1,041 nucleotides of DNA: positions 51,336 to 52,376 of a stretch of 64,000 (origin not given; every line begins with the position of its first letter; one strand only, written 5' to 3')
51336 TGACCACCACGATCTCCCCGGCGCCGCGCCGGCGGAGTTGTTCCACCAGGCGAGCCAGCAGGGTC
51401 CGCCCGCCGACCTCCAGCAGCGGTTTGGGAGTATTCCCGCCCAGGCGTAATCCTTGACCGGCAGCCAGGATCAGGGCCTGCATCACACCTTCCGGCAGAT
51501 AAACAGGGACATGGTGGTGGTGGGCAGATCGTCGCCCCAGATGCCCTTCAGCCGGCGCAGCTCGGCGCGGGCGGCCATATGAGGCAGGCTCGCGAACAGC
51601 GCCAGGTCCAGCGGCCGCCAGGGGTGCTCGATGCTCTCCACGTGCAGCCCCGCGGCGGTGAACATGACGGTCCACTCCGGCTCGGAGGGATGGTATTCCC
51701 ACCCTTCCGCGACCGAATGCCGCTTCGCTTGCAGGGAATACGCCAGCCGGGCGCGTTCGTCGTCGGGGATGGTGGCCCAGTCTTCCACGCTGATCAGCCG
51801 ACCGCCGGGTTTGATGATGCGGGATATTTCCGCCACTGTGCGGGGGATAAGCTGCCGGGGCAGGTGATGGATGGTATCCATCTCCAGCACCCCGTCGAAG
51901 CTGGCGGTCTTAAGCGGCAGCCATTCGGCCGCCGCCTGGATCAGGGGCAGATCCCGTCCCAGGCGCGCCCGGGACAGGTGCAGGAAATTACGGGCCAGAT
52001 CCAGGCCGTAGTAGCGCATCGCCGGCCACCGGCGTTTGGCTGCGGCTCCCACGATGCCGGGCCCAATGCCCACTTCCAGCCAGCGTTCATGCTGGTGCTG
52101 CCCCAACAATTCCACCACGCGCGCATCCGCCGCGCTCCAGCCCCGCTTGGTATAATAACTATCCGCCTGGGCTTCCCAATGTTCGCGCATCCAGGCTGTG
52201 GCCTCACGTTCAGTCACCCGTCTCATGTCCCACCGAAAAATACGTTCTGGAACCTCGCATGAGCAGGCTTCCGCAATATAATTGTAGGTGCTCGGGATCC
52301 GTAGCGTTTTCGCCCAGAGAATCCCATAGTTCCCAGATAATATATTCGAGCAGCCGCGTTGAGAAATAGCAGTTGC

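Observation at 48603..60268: Eleven-gene, tightly overlapping minus-strand operon rich in radical SAM enzymes: candidate biosynthetic system of unknown product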

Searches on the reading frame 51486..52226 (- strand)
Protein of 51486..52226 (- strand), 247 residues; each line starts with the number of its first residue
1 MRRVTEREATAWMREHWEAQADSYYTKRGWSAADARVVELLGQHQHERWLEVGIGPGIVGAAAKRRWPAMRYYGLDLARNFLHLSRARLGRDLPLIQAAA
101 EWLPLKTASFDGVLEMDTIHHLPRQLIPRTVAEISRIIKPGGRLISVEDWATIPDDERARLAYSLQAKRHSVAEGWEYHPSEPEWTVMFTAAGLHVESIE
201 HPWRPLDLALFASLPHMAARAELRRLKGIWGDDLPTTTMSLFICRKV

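Call 4: search_protein_families(library=pfam, proteins=[window:51486-52226:-], max_evalue=0.01)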
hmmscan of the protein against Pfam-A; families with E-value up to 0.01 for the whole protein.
window:51486-52226:- (247 aa): 6 families
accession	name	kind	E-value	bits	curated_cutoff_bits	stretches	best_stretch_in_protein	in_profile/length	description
PF08241.18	Methyltransf_11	-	5e-16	59.6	21.2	1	50-145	1-94/95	Methyltransferase domain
PF13649.12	Methyltransf_25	-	4.9e-15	56.4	27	1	50-142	2-97/97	Methyltransferase domain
PF08242.18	Methyltransf_12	-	1.1e-09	39.3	30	1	50-144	1-98/98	Methyltransferase domain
PF13489.12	Methyltransf_23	-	1.2e-09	38.6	27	1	36-198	12-163/164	Methyltransferase domain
PF13847.12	Methyltransf_31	-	0.00085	19.5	27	1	44-150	2-113/145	Methyltransferase domain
PF01209.24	Ubie_methyltran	-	0.0015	18.3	20.1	1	38-149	40-154/233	ubiE/COQ5 methyltransferase family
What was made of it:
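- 51483..52226 (-): g7: class-I SAM methyltransferase, 247 aa (235 aa if the start is 52190). Methyltransf_11/25 (call 4).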

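Call 5: search_protein_families(library=ncbifam, proteins=[window:51486-52226:-], max_evalue=0.01)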
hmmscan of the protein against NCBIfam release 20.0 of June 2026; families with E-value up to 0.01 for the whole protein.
window:51486-52226:- (247 aa): 22 families
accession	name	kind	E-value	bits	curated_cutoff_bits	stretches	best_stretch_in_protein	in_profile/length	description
NF045667.1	MTase_DVU1556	equivalog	9.5e-11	41.5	155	1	35-200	12-166/213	DVU_1556 family methyltransferase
NF045825.1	FAmtase_mtf2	equivalog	3.1e-10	39.7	400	1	47-146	60-158/248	fatty-acid O-methyltransferase Mtf2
TIGR02072.1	BioC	equivalog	1.1e-08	35.2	184.95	1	36-145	22-131/244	malonyl-ACP O-methyltransferase BioC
NF045823.1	PthPhpthDimycoMt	equivalog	3.5e-08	32.9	300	1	49-145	70-165/256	phthiotriol/phenolphthiotriol dimycocerosates methyltransferase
NF052510.1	methyltran_MpqE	exception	1.6e-06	27.7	335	1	37-148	38-153/234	methyl-plastoquinone biosynthesis methyltransferase MpqE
TIGR01934.1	MenG_MenH_UbiE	subfamily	2.2e-06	27.1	158.35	1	35-148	29-143/223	ubiquinone/menaquinone biosynthesis methyltransferase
NF043040.1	corrin_prot_MT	hypoth_equivalog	5.8e-06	25.9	180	1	31-165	28-164/216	corrinoid protein-associated methyltransferase CpaM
NF041537.1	ArsM_AhpD_UU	exception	1.8e-05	23.7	510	1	45-147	76-181/345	arsenite methyltransferase/AhpD domain selenoprotein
NF001244.0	PRK00216.1-5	equivalog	2.1e-05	23.9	216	1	36-148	39-155/236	bifunctional demethylmenaquinone methyltransferase/2-methoxy-6-polyprenyl-1,4-benzoquinol methylase UbiE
NF047649.1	MTase_UXPK_star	exception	4.1e-05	22.7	460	1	47-159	79-196/283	methyltransferase/UXPK-star double selenoprotein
NF007610.0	PRK10258.1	equivalog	4.4e-05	22.9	342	1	32-144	30-136/251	malonyl-ACP O-methyltransferase BioC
NF041536.1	ArsM_DUF2284_UU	exception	0.00015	20.2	575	1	46-163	77-199/459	arsenite methyltransferase/DUF2284 domain selenoprotein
NF010703.0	PRK14103.1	equivalog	0.00019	21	320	1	37-124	21-104/256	trans-aconitate 2-methyltransferase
NF001243.0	PRK00216.1-4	equivalog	0.0004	19.8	235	1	68-149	71-154/237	demethylmenaquinone methyltransferase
NF008300.0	PRK11088.1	equivalog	0.00056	19.5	303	1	40-147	80-180/272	23S rRNA (guanine(745)-N(1))-methyltransferase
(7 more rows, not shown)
